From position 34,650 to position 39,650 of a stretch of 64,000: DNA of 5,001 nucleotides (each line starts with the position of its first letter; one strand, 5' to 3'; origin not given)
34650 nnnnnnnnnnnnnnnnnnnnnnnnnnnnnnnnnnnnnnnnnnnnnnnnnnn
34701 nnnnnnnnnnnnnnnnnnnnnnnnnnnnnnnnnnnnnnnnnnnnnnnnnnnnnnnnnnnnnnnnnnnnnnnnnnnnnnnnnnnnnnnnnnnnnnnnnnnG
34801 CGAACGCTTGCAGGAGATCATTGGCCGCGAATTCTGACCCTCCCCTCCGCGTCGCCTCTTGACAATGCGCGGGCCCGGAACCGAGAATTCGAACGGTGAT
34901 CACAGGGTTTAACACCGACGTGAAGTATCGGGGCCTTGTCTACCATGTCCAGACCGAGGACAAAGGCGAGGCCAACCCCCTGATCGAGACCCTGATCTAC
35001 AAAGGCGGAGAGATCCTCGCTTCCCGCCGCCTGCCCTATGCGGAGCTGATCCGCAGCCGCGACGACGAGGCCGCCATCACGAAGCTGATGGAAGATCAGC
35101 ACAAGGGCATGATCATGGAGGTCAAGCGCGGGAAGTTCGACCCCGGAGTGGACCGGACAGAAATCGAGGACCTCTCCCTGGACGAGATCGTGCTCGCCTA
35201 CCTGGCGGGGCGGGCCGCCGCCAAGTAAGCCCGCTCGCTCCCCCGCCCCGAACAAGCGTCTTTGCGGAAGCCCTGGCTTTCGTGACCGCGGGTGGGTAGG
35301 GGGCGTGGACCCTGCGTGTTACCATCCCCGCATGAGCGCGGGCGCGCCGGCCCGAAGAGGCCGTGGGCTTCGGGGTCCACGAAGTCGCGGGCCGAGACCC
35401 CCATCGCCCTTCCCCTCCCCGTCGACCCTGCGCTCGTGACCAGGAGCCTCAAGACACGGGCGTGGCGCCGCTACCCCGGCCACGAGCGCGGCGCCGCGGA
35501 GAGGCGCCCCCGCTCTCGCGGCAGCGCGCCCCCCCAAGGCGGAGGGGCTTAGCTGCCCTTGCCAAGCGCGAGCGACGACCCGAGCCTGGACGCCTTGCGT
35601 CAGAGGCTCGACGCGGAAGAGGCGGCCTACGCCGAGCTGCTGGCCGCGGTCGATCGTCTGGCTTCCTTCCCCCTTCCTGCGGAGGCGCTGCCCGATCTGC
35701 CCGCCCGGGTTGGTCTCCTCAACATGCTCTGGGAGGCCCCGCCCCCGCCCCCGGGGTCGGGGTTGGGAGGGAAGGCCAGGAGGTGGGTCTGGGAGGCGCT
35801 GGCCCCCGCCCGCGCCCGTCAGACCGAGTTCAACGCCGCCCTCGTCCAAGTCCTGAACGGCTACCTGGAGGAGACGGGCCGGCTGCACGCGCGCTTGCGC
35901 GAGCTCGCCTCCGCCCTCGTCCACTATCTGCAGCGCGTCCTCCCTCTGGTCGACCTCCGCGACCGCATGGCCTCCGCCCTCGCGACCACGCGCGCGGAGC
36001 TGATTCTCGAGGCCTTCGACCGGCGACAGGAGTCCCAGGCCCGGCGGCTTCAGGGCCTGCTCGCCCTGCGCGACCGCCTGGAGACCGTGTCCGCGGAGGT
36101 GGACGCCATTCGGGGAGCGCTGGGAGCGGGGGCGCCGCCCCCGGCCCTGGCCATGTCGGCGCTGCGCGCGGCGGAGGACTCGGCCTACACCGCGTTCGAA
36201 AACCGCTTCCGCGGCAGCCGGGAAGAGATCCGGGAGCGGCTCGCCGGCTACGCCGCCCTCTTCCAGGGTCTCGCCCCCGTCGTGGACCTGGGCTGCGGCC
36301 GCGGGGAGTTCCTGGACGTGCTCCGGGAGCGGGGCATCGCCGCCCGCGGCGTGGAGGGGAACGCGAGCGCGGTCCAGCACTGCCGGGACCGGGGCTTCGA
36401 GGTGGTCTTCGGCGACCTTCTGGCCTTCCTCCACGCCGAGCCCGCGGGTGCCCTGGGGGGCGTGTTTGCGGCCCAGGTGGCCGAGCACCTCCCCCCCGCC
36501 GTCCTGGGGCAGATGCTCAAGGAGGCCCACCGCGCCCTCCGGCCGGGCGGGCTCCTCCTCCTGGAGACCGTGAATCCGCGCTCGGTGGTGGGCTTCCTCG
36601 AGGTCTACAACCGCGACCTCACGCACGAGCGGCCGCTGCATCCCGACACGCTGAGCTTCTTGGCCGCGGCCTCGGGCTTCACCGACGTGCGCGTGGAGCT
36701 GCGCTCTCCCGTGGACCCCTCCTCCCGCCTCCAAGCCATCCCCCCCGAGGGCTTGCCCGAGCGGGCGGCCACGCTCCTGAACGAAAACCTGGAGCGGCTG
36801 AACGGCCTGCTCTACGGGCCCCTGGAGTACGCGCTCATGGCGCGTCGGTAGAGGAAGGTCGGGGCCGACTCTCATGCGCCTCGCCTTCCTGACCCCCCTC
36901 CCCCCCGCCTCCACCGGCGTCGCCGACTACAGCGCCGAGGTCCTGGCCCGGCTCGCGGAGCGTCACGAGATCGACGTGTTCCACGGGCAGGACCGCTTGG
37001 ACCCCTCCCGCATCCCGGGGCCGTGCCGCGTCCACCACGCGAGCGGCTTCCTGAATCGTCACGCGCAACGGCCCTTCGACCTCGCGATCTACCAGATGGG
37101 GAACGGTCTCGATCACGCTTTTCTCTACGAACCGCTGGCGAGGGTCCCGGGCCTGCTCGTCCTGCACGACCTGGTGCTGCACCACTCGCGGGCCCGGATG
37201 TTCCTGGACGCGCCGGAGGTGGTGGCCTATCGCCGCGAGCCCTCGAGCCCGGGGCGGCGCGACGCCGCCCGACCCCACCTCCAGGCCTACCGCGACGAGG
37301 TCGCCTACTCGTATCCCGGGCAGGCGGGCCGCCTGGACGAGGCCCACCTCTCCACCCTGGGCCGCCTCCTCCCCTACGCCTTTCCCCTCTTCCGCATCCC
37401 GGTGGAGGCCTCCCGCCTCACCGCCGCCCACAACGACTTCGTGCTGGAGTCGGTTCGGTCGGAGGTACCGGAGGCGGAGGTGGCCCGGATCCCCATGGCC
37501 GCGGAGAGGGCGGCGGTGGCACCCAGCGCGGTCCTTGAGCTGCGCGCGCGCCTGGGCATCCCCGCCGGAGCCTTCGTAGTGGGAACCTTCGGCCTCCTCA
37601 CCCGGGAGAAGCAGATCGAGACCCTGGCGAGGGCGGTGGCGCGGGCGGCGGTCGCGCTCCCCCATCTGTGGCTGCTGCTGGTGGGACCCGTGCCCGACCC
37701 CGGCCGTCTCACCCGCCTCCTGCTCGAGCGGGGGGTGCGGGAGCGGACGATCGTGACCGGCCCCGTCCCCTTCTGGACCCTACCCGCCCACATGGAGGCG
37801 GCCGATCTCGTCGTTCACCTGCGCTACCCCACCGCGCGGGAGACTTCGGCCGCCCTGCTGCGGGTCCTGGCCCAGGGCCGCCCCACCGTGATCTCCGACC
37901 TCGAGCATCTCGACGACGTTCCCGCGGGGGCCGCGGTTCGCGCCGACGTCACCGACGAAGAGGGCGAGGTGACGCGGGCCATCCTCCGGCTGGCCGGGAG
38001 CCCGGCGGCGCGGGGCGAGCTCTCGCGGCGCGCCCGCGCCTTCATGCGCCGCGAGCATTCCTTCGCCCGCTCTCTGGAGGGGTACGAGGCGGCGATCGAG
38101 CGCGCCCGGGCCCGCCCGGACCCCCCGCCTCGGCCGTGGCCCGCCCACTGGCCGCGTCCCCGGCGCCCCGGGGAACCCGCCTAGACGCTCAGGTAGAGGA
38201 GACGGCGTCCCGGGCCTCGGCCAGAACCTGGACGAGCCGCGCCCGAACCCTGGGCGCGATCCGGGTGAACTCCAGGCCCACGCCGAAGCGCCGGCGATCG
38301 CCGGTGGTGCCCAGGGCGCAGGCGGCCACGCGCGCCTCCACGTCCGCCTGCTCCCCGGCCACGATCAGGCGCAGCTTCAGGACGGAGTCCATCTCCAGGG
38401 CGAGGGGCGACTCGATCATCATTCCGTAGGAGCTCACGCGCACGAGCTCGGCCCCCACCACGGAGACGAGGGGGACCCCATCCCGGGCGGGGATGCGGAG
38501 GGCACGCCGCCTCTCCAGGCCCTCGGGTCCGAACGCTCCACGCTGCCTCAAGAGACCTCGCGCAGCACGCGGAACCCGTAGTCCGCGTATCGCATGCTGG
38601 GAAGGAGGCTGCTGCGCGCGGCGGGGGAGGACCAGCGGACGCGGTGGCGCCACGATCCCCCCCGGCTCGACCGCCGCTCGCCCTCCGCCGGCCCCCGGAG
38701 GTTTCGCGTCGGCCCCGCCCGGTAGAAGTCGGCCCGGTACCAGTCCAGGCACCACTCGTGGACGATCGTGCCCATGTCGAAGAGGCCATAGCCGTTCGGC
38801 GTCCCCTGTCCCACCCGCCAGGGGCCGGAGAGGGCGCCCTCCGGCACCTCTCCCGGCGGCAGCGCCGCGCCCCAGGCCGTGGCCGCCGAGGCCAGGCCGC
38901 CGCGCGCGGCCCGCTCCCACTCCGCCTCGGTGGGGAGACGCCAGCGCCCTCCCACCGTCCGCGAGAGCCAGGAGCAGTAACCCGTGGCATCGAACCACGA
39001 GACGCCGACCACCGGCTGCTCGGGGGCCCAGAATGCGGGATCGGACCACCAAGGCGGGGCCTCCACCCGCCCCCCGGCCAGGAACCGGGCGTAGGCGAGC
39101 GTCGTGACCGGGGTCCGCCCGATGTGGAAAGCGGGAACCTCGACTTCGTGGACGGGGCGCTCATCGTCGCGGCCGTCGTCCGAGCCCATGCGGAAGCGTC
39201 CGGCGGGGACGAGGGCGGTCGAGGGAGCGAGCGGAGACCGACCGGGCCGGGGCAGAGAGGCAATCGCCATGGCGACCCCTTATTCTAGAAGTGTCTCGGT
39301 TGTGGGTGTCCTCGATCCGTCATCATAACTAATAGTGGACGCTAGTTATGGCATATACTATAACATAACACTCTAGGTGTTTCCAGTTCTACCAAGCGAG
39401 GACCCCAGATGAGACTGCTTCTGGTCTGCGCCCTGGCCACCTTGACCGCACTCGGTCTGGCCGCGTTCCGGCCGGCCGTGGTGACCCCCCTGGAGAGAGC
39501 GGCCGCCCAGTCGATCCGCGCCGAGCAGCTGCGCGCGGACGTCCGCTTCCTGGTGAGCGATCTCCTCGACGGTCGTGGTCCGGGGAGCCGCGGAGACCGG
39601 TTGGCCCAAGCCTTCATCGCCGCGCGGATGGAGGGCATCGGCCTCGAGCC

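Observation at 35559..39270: PilZ domain protein translationally coupled to an FGE-like protein, convergent with a GT4 glycosyltransferase-methyltransferase pair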

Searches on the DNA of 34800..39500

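Call 64: search_rna_families(source=window, start=34800, end=39500, threshold=evalue, max_evalue=1)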
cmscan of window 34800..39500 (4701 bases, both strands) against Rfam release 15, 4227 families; matches with E-value up to 1: 0.
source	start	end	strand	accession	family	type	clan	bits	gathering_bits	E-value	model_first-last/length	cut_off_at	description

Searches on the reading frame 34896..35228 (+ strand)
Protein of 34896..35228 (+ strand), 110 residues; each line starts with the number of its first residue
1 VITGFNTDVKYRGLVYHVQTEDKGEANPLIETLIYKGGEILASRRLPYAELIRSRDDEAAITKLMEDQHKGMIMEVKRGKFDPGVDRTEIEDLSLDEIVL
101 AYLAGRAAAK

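Call 5: search_protein_families(library=pfam, proteins=[window:34896-35228:+], max_evalue=0.1)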
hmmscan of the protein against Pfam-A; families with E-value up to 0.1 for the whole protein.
window:34896-35228:+ (110 aa): 0 families

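Call 22: search_protein_families(library=ncbifam, proteins=[window:34896-35228:+], max_evalue=0.01)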
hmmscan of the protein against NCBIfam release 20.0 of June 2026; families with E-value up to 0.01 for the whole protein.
window:34896-35228:+ (110 aa): 1 family
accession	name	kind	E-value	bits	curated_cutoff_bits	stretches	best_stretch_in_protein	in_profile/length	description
NF053858.1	RomY_Nterm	subfamily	7.6e-33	112.8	50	1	1-82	1-82/83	RomY N-terminal domain-containing regulatory protein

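Call 73: search_protein_families(library=padloc, proteins=[window:34896-35228:+], max_evalue=0.001)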
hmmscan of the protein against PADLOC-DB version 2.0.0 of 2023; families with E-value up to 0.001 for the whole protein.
window:34896-35228:+ (110 aa): 0 families

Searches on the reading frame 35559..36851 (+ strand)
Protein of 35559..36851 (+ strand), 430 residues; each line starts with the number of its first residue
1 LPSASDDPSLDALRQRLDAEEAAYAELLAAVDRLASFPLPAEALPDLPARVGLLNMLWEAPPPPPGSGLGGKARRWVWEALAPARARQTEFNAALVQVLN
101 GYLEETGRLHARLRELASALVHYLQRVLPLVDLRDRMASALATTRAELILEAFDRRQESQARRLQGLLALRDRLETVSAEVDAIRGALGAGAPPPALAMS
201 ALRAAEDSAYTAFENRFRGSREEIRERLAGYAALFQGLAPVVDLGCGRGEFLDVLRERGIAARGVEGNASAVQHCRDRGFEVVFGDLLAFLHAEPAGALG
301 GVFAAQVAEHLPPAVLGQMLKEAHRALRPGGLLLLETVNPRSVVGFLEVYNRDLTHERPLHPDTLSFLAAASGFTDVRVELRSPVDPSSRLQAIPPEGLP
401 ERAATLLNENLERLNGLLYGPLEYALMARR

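Call 5: search_protein_families(library=pfam, proteins=[window:35559-36851:+], max_evalue=0.1)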
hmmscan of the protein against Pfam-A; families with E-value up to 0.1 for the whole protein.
window:35559-36851:+ (430 aa): 7 families
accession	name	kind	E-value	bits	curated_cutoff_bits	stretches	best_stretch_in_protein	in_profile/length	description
PF13489.12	Methyltransf_23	-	1.7e-12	47.8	27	1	222-377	7-162/164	Methyltransferase domain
PF07021.18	MetW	-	3.7e-11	43.5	21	1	239-326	15-105/193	Methionine biosynthesis protein MetW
PF13649.12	Methyltransf_25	-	8.9e-10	39.6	27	1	241-331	1-97/97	Methyltransferase domain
PF08241.18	Methyltransf_11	-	1.1e-09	39.3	21.2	1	242-334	1-94/95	Methyltransferase domain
PF08242.18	Methyltransf_12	-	2.8e-06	28.4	30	1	242-333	1-98/98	Methyltransferase domain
PF13847.12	Methyltransf_31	-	0.0002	21.5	27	1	240-339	6-113/145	Methyltransferase domain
PF01728.25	FtsJ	-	0.034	14.5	24.1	1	239-260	23-45/181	FtsJ-like methyltransferase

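Call 22: search_protein_families(library=ncbifam, proteins=[window:35559-36851:+], max_evalue=0.01)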
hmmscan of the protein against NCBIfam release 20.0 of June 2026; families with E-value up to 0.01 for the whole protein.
window:35559-36851:+ (430 aa): 4 families
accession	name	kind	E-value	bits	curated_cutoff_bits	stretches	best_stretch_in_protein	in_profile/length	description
NF045667.1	MTase_DVU1556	equivalog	1.9e-09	37.3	155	1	229-337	15-121/213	DVU_1556 family methyltransferase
TIGR02081.1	metW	equivalog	3.9e-08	33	189.5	1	239-291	15-68/194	methionine biosynthesis protein MetW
NF043040.1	corrin_prot_MT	hypoth_equivalog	3.3e-05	23.4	180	1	221-343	27-156/216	corrinoid protein-associated methyltransferase CpaM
TIGR01983.1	UbiG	equivalog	0.0033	16.7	102.95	1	240-341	52-157/228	bifunctional 2-polyprenyl-6-hydroxyphenol methylase/3-demethylubiquinol 3-O-methyltransferase UbiG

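Call 40: search_solved_structures(query=window:35559-36851:+, max_evalue=0.01)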
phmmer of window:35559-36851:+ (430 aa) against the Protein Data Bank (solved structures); distinct sequences matched with E-value up to 0.01: 13.
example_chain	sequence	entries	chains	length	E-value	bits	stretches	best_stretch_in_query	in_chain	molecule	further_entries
3dli_A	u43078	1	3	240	8.2e-45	156.8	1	208-429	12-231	methyltransferase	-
3e8s_A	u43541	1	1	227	1.7e-07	34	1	220-344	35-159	Putative SAM Dependent Methyltransferase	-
5bp7_A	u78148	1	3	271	4.8e-05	25.8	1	231-336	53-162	SAM-dependent methyltransferase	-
7pd7_A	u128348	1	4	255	8.8e-05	25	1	241-336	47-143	Methyltransferase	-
9icz_A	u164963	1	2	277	0.00056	22.3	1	222-336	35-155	S-adenosylmethionine (SAM)-dependent methyltransferase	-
1ve3_A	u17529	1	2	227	0.0011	21.3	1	235-341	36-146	hypothetical protein PH0226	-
5epe_A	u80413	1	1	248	0.0029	20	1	230-335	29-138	SAM-dependent methyltransferase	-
3e23_A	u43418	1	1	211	0.0032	19.8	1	235-334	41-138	uncharacterized protein RPA2492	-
4pne_A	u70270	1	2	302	0.0048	19.3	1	213-349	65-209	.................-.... protein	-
4kdr_A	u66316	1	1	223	0.0049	19.2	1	237-348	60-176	3-demethylubiquinone-9 3-methyltransferase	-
5dpm_A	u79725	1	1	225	0.005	19.2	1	237-348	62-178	Ubiquinone biosynthesis O-methyltransferase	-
5t64_A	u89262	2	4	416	0.0056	19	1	234-344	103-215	Sugar 3-C-methyl transferase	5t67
3sm3_A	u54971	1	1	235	0.0077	18.6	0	240-370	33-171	SAM-dependent methyltransferases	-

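Call 73: search_protein_families(library=padloc, proteins=[window:35559-36851:+], max_evalue=0.001)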
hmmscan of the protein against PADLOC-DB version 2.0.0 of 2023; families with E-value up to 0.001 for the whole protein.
window:35559-36851:+ (430 aa): 1 family
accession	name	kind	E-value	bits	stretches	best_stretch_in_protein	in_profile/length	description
PDLC04134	mad2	-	4.6e-12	43.5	1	135-341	204-400/492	mads_2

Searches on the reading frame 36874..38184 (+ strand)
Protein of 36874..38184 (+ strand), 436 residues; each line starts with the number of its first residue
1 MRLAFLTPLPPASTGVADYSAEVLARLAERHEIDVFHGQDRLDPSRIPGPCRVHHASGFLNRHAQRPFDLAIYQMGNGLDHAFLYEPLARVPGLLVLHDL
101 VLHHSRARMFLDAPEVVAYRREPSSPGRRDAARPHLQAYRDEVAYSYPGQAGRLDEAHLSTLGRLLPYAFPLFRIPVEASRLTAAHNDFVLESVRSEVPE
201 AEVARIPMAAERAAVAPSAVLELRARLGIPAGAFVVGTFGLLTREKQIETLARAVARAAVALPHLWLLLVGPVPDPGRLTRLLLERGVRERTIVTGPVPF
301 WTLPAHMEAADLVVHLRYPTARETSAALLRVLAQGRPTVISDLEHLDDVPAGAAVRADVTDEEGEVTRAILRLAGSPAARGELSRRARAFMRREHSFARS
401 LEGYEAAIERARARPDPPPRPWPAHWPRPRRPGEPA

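Call 5: search_protein_families(library=pfam, proteins=[window:36874-38184:+], max_evalue=0.1)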
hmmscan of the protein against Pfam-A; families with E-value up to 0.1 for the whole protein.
window:36874-38184:+ (436 aa): 3 families
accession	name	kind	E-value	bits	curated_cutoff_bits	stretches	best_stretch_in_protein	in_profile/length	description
PF13692.12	Glyco_trans_1_4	-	8.6e-11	42.7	27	1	235-373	3-139/142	Glycosyl transferases group 1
PF00534.26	Glycos_transf_1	-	2e-07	31.1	26.4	1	222-344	4-125/172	Glycosyl transferases group 1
PF13524.12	Glyco_trans_1_2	-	0.0015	19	25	1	291-402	28-140/144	Glycosyl transferase-like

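Call 22: search_protein_families(library=ncbifam, proteins=[window:36874-38184:+], max_evalue=0.01)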
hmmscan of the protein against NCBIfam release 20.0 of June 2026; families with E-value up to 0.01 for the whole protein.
window:36874-38184:+ (436 aa): 7 families
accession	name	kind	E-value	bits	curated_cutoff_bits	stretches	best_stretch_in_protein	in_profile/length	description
TIGR04063.1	stp3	hypoth_equivalog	1.6e-12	47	442.05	1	216-409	197-393/397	TIGR04063 family PEP-CTERM/XrtA system glycosyltransferase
NF007640.0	PRK10307.1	subfamily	8.4e-08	31.5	276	1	213-410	206-406/411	WcaI family glycosyltransferase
TIGR03087.1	stp1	hypoth_equivalog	5.5e-05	22.5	316.65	1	261-409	256-395/397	TIGR03087 family PEP-CTERM/XrtA system glycosyltransferase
NF038298.1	EPS_HpsO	equivalog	0.00014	20.7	575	1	214-311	182-277/388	hormogonium polysaccharide biosynthesis glycosyltransferase HpsO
TIGR03088.1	stp2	hypoth_equivalog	0.00025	20.2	409.05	1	199-407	158-369/374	TIGR03088 family PEP-CTERM/XrtA system glycosyltransferase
NF038229.1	Glyco4_Geo_Pelo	equivalog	0.0012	18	400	1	246-406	174-331/338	GPMC system family 4 glycosyltransferase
TIGR03449.1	mycothiol_MshA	equivalog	0.0021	17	462.5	1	200-346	187-338/406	D-inositol-3-phosphate glycosyltransferase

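Call 41: search_solved_structures(query=window:36874-38184:+, max_evalue=0.01)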
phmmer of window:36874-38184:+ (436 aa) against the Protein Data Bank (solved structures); distinct sequences matched with E-value up to 0.01: 0.

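Call 73: search_protein_families(library=padloc, proteins=[window:36874-38184:+], max_evalue=0.001)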
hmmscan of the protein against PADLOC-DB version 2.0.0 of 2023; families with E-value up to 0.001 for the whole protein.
window:36874-38184:+ (436 aa): 0 families
